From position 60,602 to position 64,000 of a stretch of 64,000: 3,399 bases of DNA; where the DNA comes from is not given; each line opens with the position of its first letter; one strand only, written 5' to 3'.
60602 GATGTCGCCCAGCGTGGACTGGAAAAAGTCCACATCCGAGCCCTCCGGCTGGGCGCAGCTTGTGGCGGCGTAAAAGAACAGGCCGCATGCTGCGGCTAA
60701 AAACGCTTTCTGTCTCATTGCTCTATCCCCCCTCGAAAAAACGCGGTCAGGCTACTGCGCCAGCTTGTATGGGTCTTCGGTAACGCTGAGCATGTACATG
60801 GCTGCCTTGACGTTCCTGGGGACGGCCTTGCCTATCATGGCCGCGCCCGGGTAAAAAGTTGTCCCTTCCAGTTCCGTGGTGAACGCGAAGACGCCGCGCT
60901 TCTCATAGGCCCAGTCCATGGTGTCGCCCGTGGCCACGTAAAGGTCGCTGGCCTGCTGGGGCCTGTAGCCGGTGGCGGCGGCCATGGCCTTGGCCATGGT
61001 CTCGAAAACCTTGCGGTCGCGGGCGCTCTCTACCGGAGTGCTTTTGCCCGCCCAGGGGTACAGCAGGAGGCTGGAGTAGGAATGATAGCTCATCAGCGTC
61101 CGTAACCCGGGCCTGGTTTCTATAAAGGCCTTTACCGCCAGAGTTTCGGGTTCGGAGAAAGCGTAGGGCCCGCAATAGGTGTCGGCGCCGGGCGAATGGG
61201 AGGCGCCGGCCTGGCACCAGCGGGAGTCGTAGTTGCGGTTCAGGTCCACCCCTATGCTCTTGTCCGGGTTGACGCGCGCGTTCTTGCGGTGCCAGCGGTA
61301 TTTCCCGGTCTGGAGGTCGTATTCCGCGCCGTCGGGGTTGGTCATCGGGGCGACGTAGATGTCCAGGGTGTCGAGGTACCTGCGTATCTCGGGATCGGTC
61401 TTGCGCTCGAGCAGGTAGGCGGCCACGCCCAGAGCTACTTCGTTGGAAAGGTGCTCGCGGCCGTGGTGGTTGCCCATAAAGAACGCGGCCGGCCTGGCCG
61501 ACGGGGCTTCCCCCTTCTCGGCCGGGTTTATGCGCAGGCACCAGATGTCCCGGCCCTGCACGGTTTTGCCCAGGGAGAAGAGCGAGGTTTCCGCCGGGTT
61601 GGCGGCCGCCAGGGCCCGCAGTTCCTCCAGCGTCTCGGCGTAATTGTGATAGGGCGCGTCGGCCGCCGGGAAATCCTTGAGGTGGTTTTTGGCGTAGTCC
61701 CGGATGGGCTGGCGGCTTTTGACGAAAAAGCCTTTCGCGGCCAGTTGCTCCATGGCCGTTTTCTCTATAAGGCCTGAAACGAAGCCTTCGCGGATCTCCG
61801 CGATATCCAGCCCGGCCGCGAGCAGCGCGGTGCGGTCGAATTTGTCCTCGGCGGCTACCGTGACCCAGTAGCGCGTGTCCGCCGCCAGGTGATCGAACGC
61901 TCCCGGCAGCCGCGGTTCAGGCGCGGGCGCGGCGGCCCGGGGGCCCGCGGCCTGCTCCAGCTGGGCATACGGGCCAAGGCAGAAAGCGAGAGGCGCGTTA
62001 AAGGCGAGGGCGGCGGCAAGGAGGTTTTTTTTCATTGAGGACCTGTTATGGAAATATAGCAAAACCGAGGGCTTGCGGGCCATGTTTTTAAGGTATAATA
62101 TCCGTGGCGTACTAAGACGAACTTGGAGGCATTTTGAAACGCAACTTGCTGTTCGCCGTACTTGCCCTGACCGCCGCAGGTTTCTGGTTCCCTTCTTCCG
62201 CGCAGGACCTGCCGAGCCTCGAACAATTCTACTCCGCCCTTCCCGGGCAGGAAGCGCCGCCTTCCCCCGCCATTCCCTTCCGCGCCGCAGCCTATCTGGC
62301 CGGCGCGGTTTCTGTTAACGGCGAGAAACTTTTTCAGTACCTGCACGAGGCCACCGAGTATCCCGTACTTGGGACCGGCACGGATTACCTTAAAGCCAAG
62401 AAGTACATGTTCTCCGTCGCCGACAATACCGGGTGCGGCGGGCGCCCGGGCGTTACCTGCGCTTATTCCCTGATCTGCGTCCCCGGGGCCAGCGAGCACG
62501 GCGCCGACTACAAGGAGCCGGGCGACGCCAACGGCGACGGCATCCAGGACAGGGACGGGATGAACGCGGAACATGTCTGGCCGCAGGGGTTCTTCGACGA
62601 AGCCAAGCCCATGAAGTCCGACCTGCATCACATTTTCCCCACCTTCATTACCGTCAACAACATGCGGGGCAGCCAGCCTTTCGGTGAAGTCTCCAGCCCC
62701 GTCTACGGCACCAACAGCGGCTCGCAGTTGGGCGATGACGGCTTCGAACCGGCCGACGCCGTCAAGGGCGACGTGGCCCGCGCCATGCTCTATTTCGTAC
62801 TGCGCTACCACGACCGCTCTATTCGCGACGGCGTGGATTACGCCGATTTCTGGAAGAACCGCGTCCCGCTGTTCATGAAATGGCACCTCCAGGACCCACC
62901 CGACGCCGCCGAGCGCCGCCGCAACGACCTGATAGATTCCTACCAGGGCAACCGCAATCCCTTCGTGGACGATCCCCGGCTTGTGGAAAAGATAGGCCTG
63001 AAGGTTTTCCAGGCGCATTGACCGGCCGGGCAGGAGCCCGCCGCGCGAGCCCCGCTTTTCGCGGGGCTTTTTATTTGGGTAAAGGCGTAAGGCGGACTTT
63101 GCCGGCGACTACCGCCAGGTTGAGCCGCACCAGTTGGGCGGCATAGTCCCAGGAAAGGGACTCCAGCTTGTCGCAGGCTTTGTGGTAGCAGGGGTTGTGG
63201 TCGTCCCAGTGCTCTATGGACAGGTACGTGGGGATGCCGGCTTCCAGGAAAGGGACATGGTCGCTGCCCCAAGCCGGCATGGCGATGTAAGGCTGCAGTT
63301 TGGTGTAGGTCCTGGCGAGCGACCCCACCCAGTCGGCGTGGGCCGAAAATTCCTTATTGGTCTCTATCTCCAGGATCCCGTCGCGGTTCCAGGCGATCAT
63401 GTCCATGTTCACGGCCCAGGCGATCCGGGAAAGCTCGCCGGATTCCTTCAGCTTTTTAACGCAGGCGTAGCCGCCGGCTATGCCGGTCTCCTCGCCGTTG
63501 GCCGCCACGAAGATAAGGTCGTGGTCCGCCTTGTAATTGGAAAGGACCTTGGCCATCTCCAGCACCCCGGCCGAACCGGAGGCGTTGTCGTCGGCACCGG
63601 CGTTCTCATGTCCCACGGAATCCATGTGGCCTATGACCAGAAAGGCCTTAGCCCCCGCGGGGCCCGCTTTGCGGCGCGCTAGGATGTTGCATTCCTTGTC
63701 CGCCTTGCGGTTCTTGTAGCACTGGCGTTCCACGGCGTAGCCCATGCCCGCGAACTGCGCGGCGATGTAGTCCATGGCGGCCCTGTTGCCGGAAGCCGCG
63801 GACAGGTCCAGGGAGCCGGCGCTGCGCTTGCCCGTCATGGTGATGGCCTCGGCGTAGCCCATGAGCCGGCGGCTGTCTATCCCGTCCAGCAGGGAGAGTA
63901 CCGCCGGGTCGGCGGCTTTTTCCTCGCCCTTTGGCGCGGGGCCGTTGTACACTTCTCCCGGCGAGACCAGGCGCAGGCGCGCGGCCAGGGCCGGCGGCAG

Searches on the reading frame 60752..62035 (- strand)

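Call 79: search_protein_families(library=pfam, max_evalue=0.00001, proteins=[window:60752-62035:-])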
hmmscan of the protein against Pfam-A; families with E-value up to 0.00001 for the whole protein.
window:60752-62035:- (427 aa): 1 family
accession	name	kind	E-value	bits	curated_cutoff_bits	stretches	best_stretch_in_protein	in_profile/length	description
PF00246.29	Peptidase_M14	-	1.7e-66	225.2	21.6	1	137-405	3-280/286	Zinc carboxypeptidase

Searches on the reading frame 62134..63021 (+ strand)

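Call 79: search_protein_families(library=pfam, max_evalue=0.00001, proteins=[window:62134-63021:+])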
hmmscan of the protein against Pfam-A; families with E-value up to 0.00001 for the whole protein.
window:62134-63021:+ (295 aa): 1 family
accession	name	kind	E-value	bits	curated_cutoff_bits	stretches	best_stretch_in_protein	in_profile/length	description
PF04231.19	Endonuclease_1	-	6.7e-40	137.7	25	1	125-281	57-234/235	Endonuclease I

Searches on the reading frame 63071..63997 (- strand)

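Call 79: search_protein_families(library=pfam, max_evalue=0.00001, proteins=[window:63071-63997:-])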
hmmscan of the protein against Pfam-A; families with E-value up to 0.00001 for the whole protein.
window:63071-63997:- (308 aa): 1 family
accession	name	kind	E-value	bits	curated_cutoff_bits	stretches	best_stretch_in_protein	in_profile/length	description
PF04389.22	Peptidase_M28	-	1.3e-34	120.1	21.3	1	104-296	1-192/193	Peptidase family M28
